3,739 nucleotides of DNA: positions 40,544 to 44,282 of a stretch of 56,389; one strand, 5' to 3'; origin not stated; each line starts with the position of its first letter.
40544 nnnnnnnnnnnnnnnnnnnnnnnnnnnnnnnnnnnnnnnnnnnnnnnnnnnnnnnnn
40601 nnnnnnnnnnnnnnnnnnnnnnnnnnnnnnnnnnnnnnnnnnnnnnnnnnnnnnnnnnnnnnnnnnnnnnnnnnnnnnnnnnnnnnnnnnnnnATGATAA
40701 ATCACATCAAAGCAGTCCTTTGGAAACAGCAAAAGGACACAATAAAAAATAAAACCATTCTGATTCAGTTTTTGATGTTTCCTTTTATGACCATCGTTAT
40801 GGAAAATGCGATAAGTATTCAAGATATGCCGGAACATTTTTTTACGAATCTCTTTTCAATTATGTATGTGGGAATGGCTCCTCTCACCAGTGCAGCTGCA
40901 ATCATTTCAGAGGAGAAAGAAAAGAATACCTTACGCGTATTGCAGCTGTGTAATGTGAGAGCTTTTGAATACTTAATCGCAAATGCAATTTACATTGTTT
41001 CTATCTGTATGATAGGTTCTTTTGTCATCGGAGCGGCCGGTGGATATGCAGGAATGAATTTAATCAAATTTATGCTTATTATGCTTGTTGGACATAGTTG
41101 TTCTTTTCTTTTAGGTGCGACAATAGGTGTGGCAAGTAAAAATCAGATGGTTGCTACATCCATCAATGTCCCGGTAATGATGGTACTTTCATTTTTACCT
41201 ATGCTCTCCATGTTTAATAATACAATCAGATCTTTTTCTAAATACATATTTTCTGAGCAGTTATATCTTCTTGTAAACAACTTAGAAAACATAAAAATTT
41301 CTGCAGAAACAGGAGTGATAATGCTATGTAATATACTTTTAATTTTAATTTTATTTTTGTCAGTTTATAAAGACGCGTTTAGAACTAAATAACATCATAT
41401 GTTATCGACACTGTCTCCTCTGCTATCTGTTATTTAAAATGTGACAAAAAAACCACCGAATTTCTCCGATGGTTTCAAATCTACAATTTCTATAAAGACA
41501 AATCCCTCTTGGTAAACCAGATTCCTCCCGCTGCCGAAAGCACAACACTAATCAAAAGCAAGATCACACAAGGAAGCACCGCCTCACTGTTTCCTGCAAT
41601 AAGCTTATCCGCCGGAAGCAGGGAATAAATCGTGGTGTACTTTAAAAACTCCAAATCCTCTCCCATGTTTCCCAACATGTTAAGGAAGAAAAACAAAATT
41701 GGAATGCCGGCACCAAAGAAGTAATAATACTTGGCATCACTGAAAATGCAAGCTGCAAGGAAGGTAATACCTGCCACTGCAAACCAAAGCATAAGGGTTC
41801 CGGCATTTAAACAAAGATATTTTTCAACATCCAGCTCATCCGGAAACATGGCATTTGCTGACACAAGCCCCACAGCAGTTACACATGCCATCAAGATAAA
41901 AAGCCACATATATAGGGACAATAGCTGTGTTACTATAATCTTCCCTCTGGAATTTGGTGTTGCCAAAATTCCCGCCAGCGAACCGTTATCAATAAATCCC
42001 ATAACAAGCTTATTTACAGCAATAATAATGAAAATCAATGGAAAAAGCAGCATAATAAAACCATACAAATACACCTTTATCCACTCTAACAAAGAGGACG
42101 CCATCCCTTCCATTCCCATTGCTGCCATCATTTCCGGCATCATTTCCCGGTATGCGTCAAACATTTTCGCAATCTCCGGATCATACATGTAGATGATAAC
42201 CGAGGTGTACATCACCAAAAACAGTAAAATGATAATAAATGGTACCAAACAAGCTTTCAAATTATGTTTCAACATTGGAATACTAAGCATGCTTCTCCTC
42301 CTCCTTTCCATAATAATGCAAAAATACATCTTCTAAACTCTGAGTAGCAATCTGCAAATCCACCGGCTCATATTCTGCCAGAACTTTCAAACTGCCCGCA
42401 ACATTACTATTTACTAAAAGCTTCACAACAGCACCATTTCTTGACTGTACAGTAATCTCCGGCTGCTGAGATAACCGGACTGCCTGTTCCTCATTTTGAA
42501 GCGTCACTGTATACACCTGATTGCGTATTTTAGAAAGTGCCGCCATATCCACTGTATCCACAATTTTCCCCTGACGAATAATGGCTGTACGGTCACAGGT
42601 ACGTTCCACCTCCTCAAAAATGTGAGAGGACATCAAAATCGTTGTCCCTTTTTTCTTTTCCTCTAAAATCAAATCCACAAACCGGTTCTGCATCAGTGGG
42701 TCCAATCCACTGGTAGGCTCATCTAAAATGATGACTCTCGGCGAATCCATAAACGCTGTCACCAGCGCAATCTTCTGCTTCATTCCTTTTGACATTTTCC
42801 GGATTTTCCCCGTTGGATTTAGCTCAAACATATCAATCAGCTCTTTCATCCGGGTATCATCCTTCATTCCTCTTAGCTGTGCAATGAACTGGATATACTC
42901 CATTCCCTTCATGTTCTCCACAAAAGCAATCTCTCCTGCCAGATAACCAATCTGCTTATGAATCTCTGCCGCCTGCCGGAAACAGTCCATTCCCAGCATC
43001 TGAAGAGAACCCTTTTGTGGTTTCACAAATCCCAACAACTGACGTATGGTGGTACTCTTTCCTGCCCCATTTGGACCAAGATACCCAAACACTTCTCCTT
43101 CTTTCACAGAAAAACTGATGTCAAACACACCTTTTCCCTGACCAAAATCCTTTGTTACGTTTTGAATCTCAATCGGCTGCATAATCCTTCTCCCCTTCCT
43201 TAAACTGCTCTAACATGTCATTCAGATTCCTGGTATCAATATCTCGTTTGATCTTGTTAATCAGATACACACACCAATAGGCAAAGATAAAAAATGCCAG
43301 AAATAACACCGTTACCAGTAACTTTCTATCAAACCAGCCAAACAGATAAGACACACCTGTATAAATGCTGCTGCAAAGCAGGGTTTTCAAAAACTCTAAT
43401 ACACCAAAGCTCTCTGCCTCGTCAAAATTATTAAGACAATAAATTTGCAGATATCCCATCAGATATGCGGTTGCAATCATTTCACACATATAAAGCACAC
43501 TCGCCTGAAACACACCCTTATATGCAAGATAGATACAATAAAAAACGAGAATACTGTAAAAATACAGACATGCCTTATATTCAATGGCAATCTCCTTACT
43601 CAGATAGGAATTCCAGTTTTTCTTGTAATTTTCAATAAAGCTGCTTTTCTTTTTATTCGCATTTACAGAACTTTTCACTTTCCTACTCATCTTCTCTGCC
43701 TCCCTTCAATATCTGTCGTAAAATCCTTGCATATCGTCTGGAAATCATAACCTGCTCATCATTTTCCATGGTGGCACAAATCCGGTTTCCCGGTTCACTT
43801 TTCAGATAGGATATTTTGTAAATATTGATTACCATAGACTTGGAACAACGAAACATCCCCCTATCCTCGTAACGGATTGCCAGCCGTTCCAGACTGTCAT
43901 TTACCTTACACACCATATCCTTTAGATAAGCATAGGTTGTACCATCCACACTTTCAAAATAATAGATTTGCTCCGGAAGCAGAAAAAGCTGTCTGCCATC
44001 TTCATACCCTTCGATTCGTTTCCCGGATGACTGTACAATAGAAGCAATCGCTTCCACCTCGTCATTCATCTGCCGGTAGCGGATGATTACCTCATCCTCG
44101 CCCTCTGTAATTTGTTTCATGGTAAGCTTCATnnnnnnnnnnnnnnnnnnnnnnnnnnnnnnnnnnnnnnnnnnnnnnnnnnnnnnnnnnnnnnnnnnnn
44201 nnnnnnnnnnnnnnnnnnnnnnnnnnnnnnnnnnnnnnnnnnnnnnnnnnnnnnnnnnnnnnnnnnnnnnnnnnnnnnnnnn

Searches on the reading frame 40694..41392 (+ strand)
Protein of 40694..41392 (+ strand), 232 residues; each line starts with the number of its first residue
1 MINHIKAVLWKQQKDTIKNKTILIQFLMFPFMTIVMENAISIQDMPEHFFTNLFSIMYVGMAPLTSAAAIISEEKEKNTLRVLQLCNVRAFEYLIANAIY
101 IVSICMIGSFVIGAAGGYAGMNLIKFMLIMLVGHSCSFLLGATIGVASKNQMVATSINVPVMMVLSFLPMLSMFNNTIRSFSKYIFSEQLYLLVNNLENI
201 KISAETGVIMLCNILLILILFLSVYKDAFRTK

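Call 16: search_protein_families(library=pfam, proteins=[window:40694-41392:+], max_evalue=0.00001)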
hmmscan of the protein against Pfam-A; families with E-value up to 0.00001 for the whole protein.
window:40694-41392:+ (232 aa): 1 family
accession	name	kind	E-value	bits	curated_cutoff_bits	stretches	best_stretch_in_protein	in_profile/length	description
PF01061.29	ABC2_membrane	-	1.6e-07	31.5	26.9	1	5-168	3-176/211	ABC-2 type transporter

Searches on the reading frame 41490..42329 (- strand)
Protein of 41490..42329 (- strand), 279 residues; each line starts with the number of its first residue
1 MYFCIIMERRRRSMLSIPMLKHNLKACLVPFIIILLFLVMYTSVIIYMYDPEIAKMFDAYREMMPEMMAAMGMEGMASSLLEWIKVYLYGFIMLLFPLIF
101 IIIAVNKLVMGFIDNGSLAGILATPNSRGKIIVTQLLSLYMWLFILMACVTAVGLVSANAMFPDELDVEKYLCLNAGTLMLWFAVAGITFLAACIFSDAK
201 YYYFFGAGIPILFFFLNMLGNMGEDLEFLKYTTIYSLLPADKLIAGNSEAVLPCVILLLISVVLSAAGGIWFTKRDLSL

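Call 17: search_protein_families(library=pfam, proteins=[window:41490-42329:-], max_evalue=0.00001)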
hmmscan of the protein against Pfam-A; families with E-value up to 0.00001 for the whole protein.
window:41490-42329:- (279 aa): 1 family
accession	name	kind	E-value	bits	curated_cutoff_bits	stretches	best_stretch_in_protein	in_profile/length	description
PF12679.13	ABC2_membrane_2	-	5.1e-09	36.2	27.2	1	33-277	21-283/283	ABC-2 family transporter protein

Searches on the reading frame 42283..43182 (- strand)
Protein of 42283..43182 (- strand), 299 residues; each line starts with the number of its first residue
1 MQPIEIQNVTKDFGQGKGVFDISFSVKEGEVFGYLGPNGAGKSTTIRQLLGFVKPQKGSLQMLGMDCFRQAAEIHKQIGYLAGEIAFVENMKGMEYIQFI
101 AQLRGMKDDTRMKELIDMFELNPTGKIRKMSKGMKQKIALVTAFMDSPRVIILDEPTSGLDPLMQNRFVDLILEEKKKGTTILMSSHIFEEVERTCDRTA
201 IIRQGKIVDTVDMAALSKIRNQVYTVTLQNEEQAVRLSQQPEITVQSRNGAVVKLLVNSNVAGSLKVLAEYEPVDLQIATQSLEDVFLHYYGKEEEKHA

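Call 17: search_protein_families(library=pfam, proteins=[window:42283-43182:-], max_evalue=0.00001)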
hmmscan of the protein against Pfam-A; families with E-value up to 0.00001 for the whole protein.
window:42283-43182:- (299 aa): 3 families
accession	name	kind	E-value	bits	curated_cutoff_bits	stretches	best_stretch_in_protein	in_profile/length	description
PF00005.33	ABC_tran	-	4e-26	92.7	25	1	21-158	3-137/137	ABC transporter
PF13304.12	AAA_21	-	2.1e-15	58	27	1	127-187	235-298/304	AAA domain, putative AbiEii toxin, Type IV TA system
PF00448.28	SRP54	-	9.8e-06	25.8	22.7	0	35-102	7-74/196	SRP54-type protein, GTPase domain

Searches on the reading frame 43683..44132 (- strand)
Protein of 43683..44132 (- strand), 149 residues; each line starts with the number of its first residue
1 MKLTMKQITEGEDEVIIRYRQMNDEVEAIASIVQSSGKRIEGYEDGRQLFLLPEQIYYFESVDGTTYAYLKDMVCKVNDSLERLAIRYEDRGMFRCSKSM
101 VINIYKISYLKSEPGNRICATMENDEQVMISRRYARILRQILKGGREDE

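Call 17: search_protein_families(library=pfam, proteins=[window:43683-44132:-], max_evalue=0.00001)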
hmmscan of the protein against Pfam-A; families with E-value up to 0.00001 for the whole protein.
window:43683-44132:- (149 aa): 1 family
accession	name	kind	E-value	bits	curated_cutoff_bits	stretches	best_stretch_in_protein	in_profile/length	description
PF04397.21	LytTR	-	4e-19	69.1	22.6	1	49-142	4-97/98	LytTr DNA-binding domain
